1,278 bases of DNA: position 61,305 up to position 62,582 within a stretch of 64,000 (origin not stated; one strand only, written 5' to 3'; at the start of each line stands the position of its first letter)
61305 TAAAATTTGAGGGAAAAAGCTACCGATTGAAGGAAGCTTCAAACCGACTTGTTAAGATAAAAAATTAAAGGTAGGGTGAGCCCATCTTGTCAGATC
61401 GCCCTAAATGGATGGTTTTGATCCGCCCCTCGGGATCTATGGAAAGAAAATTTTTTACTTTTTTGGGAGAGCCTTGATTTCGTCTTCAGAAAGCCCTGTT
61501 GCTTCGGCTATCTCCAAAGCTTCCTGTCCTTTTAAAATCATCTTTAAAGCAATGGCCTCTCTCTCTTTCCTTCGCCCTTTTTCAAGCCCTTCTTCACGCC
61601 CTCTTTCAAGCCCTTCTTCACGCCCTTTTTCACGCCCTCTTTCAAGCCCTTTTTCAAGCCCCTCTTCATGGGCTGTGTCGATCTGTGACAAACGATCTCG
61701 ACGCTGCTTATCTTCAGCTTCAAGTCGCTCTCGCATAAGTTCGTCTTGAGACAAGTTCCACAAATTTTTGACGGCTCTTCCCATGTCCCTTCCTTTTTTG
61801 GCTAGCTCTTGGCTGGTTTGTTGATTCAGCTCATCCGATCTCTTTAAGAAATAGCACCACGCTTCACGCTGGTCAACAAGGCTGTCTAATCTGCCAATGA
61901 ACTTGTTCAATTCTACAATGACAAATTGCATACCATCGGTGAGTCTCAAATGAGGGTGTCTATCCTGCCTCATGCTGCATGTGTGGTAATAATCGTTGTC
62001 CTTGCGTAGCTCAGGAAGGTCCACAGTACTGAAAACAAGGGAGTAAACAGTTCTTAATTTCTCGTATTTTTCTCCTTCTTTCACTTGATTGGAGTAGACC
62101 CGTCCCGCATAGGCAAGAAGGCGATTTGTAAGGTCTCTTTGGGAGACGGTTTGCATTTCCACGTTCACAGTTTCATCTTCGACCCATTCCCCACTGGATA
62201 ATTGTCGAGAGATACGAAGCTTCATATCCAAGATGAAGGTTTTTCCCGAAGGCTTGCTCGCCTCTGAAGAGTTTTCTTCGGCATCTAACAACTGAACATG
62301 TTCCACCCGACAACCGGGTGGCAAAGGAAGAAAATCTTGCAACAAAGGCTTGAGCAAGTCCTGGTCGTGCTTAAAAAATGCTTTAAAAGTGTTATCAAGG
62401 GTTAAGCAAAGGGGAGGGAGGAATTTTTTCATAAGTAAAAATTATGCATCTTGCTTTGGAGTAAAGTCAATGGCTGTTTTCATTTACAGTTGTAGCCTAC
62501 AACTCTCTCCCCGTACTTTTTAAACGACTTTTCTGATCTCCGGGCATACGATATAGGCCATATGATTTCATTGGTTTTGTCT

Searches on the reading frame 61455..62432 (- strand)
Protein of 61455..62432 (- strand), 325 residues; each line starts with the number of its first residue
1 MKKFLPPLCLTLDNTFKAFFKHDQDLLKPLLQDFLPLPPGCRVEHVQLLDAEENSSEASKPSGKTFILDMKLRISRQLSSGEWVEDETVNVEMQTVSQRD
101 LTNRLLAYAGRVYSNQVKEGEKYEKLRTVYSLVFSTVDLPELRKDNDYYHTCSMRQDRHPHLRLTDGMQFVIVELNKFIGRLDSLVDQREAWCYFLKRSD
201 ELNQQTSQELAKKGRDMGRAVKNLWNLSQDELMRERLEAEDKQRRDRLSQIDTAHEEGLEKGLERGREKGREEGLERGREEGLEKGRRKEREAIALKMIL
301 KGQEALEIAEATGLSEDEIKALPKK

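Call 55: search_protein_families(library=ncbifam, proteins=[window:61455-62432:-], max_evalue=1e-10)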
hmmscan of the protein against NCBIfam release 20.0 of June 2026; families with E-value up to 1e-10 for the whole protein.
window:61455-62432:- (325 aa): 1 family
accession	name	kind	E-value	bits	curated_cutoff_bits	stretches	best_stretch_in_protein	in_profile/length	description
TIGR01784.1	T_den_put_tspse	subfamily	2.1e-34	119.6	52.1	1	12-321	2-272/273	Rpn family recombination-promoting nuclease/putative transposase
